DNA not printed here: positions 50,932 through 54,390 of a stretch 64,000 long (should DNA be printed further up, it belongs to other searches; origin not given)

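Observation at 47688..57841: Tandem operon of three giant secreted quinoprotein-like T9SS cargo proteins ending in an RlpA-like lipoprotein (plus a fourth paralog at 22498-25554)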

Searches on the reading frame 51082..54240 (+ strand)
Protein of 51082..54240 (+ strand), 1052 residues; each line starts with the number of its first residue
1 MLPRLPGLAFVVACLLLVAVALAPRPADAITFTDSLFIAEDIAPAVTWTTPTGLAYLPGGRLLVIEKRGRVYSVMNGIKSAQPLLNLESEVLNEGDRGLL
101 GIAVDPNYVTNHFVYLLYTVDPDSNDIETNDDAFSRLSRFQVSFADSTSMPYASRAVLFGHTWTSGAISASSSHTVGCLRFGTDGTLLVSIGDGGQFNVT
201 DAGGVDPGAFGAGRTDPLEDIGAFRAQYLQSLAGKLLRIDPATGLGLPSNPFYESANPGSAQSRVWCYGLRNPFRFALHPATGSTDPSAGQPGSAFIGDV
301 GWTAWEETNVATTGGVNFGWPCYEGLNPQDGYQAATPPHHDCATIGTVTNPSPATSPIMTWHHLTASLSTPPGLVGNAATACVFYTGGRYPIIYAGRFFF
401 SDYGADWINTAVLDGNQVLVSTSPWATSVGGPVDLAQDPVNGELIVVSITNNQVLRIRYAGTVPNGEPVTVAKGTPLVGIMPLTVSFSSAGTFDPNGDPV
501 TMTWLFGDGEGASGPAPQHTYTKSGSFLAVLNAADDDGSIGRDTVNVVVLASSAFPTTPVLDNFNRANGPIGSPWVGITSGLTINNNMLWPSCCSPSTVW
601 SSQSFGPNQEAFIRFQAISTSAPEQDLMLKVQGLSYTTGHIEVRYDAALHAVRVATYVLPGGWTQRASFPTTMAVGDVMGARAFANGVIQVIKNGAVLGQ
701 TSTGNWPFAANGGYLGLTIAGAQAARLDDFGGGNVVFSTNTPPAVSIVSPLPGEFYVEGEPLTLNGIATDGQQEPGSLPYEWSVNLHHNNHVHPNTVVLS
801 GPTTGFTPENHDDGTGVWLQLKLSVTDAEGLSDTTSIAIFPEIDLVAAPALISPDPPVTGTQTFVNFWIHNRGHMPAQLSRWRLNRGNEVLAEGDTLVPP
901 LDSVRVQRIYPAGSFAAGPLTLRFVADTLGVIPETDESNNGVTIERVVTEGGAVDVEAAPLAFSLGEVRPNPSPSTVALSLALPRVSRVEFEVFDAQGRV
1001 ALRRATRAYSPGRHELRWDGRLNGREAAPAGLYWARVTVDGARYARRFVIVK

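Call 8: search_protein_families(library=pfam, proteins=[window:51082-54240:+], max_evalue=0.01)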
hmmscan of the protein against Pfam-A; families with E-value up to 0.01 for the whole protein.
window:51082-54240:+ (1052 aa): 5 families
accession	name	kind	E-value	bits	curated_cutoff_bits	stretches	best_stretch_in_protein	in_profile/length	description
PF07995.17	GSDH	-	2.2e-28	99.9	25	1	50-360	3-260/332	Glucose / Sorbosone dehydrogenase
PF18911.6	PKD_4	-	6e-14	52.3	27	1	468-549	4-85/85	PKD domain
PF00801.26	PKD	-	3.5e-13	49.8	23.5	1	476-547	8-79/80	PKD domain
PF13860.13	FlgD_ig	-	1.6e-05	25.2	27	1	984-1039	19-75/79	FlgD Ig-like domain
PF07705.17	CARDB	-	0.00017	22.2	22.7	1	851-943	9-100/101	CARDB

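Call 9: search_protein_families(library=ncbifam, proteins=[window:51082-54240:+], max_evalue=0.01)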
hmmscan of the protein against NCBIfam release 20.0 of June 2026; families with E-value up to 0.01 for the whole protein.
window:51082-54240:+ (1052 aa): 3 families
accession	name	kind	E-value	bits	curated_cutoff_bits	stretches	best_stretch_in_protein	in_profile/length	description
TIGR03606.1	non_repeat_PQQ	subfamily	1.6e-10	40.4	434.55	1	51-338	32-285/454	glucose/sorbosone family PQQ-dependent dehydrogenase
TIGR04183.1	Por_Secre_tail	domain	0.0001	22.2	23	1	970-1050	3-71/72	T9SS type A sorting domain-containing protein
NF005176.1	PRK06655.1-1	equivalog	0.0045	16.9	230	0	984-1039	94-149/197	flagellar hook assembly protein FlgD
